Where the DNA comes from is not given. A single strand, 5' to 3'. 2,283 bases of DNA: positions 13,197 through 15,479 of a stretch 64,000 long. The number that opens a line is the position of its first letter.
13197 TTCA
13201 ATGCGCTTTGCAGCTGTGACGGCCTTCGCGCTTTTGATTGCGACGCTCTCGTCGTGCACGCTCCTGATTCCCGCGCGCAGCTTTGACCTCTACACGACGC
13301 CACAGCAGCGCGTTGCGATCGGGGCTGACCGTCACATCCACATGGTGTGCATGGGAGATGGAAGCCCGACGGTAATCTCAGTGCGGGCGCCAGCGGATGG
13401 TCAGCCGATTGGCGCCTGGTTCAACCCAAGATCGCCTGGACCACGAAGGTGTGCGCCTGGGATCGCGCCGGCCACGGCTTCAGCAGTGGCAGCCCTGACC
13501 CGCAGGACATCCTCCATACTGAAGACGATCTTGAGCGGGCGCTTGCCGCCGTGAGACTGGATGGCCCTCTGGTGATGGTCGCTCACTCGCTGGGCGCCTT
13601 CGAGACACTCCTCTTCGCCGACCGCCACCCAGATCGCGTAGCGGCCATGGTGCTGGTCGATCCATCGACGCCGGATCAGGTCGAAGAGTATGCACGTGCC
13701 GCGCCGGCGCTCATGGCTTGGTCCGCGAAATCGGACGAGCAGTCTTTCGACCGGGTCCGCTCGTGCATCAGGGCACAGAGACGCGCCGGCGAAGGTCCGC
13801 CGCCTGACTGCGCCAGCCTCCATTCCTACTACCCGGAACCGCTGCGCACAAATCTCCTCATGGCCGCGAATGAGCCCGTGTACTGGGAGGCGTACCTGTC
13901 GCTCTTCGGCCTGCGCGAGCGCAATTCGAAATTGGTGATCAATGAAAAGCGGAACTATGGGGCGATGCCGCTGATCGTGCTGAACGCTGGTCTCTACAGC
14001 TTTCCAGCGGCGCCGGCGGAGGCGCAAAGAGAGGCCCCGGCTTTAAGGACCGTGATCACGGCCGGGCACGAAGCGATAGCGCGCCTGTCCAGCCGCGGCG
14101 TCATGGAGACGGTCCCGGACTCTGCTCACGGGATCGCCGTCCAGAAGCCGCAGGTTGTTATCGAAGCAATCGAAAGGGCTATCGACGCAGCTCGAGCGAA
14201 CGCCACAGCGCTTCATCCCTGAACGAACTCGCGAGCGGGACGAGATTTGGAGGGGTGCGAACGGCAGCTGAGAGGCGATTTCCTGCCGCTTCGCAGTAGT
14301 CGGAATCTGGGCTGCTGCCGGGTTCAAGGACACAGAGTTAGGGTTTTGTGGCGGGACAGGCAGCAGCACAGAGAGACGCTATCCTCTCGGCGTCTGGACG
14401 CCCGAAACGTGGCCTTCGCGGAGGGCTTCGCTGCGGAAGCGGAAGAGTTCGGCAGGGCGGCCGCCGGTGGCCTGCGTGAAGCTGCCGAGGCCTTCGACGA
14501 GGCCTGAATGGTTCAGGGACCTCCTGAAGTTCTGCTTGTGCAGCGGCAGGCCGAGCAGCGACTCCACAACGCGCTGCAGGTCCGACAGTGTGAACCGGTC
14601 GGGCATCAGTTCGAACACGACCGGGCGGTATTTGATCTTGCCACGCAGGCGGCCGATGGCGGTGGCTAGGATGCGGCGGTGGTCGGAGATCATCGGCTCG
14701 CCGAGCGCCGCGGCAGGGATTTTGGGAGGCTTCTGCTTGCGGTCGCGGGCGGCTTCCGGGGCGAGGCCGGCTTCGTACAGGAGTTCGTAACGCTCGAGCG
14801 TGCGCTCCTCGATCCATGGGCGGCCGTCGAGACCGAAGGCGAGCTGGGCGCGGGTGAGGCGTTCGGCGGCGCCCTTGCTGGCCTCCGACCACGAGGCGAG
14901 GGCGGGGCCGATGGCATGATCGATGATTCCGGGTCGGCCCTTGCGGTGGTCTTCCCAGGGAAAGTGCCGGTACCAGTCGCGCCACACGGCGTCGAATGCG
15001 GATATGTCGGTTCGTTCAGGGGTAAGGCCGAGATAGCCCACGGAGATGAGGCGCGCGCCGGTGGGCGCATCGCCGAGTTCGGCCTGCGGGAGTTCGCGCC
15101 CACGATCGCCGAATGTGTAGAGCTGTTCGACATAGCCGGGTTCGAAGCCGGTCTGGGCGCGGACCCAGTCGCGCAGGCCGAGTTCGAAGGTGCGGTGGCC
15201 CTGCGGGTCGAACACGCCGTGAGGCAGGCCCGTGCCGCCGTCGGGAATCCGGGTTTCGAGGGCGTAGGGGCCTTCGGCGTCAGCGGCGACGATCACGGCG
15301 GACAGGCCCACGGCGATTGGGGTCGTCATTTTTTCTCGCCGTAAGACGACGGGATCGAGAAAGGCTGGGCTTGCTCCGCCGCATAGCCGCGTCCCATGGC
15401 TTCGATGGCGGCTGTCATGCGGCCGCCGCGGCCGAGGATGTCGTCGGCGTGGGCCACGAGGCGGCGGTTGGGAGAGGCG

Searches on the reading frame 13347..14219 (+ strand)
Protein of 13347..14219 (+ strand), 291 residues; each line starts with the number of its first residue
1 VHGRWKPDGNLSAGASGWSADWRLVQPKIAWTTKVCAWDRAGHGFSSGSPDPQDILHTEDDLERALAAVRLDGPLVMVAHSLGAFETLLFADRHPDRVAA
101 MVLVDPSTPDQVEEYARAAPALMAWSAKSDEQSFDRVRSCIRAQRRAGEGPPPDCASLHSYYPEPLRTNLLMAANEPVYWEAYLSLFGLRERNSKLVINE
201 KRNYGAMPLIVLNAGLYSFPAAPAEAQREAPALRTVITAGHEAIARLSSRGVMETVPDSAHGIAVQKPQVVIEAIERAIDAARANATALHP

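Call 46: search_protein_families(library=pfam, proteins=[window:13347-14219:+], max_evalue=0.01)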
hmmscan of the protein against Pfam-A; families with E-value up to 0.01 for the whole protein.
window:13347-14219:+ (291 aa): 4 families
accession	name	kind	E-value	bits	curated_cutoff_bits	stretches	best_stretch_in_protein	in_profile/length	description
PF00561.26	Abhydrolase_1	-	1.1e-14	55.1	25.8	1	16-156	10-153/245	alpha/beta hydrolase fold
PF12697.13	Abhydrolase_6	-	2.7e-10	41.7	26.3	1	2-274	5-217/217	Alpha/beta hydrolase family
PF12146.15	Hydrolase_4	-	8.5e-10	38.8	27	1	34-125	33-128/239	Serine aminopeptidase, S33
PF06821.19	Ser_hydrolase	-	2e-05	25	22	1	62-116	46-100/172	Serine hydrolase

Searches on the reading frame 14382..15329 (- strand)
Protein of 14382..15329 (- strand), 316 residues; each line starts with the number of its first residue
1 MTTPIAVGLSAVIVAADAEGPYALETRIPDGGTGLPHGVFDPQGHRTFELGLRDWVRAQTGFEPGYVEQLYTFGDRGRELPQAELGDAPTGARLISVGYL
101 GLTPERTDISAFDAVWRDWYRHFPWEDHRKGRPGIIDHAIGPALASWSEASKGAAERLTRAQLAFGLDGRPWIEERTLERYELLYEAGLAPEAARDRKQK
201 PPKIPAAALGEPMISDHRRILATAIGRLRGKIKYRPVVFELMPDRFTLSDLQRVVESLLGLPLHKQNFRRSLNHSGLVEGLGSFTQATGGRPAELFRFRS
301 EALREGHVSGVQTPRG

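Call 46: search_protein_families(library=pfam, proteins=[window:14382-15329:-], max_evalue=0.01)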
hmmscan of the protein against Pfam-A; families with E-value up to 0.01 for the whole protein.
window:14382-15329:- (316 aa): 2 families
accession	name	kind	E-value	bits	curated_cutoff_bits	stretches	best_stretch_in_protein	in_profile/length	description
PF21906.2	NrtR_WHD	-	9.9e-21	74.1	27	1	238-298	1-61/61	NrtR DNA-binding winged helix domain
PF19368.5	AraR_C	-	9.1e-09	35.9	23.8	1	234-303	1-71/82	AraR C-terminal winged HTH domain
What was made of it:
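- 14379..15329 (-): NadQ-like regulator gene (316 aa). C-terminal NrtR winged-helix domain, 1e-20 (call 46).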
